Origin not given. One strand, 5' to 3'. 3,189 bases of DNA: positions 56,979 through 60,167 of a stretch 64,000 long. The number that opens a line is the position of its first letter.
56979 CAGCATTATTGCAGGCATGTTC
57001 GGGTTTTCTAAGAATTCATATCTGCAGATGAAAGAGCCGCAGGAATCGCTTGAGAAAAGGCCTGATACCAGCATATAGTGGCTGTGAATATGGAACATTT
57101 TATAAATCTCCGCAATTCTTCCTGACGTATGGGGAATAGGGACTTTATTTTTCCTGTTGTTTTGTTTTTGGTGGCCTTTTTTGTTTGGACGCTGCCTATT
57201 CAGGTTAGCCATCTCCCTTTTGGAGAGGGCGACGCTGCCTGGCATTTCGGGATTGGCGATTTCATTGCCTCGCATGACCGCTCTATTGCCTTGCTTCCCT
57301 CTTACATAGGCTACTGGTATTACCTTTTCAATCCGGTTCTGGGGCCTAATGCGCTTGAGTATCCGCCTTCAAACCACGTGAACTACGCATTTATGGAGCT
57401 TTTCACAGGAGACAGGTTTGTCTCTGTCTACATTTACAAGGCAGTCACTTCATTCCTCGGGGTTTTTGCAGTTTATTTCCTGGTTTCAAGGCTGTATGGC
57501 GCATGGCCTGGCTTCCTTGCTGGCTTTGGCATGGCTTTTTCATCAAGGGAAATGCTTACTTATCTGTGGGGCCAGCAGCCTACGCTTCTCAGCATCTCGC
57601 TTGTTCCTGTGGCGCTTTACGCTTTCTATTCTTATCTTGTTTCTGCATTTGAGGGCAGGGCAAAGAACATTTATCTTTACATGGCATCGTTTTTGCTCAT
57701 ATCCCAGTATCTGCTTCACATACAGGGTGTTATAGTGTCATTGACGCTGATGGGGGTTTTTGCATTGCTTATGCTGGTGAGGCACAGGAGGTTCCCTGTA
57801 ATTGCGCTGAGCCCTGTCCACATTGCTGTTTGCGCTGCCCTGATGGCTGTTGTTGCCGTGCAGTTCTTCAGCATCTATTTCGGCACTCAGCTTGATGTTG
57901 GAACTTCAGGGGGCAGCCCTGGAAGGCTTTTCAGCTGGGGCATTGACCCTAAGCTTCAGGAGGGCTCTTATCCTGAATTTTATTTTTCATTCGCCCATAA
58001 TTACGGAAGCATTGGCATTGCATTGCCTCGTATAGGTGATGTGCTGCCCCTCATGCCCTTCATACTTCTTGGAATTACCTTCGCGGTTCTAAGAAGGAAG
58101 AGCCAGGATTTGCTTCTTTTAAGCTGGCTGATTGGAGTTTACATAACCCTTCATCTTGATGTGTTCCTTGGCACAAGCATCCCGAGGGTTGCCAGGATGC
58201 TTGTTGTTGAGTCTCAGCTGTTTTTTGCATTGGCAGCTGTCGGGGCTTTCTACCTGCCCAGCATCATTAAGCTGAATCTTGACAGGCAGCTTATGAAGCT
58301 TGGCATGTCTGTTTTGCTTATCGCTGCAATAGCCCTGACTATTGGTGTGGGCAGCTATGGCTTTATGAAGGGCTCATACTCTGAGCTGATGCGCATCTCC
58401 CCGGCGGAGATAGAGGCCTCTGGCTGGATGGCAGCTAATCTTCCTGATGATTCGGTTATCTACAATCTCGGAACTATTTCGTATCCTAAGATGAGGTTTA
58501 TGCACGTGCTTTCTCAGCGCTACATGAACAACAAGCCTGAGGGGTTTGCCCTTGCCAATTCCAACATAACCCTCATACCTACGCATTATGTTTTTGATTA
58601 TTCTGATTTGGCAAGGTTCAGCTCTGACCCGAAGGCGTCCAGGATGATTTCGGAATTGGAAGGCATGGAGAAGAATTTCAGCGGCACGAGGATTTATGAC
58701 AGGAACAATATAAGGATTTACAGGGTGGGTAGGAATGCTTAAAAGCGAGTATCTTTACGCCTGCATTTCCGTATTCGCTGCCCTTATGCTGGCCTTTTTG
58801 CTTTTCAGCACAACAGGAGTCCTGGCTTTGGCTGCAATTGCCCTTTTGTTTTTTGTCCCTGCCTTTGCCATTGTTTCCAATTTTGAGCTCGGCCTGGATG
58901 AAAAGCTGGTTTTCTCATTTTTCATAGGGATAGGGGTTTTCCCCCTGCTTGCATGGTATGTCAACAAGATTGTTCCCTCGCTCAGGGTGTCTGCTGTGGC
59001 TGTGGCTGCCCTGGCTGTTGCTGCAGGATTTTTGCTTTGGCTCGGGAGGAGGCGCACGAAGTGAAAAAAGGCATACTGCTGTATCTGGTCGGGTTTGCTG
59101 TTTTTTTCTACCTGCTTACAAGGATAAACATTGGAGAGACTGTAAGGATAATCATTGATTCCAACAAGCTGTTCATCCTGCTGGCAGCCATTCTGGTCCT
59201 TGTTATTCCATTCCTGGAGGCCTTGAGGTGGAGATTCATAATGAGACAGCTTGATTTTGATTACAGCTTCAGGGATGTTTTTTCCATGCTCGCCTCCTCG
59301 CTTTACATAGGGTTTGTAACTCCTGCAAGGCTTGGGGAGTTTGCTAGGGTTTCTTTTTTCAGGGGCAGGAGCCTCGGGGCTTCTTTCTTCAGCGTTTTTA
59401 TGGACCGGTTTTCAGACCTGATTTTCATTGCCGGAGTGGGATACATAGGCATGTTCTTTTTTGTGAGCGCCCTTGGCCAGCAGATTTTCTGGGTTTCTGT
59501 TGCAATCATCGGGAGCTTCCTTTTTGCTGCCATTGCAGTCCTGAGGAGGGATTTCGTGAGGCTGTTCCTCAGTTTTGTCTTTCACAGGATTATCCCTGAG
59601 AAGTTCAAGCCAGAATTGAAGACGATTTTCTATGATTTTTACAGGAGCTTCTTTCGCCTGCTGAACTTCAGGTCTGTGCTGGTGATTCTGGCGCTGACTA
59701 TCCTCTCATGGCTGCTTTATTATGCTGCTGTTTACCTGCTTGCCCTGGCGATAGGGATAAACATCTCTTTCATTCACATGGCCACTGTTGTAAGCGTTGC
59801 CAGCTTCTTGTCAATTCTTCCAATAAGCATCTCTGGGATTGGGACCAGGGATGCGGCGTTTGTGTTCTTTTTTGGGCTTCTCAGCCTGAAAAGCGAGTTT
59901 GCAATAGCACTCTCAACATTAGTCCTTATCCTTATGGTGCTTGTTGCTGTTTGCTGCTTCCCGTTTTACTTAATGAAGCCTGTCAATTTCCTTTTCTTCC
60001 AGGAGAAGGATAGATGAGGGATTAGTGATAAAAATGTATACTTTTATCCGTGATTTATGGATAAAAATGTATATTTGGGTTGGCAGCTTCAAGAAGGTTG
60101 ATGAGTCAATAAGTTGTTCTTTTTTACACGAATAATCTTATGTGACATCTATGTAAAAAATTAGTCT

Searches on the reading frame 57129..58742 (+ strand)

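Call 29: search_protein_families(library=pfam, proteins=[window:57129-58742:+])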
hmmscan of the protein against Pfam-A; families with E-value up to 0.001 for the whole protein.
window:57129-58742:+ (537 aa): 1 family
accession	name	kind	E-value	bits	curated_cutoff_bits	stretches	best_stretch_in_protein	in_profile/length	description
PF20176.3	DUF6541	-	6.7e-05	21.8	29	1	10-446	99-542/646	Family of unknown function (DUF6541)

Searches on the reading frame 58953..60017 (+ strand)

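Call 29: search_protein_families(library=pfam, proteins=[window:58953-60017:+])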
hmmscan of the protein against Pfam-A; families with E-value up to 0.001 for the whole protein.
window:58953-60017:+ (354 aa): 1 family
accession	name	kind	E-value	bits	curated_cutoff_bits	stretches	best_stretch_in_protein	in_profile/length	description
PF03706.18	LPG_synthase_TM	-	3.8e-41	141.9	33.4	1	45-332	6-298/302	Lysylphosphatidylglycerol synthase TM region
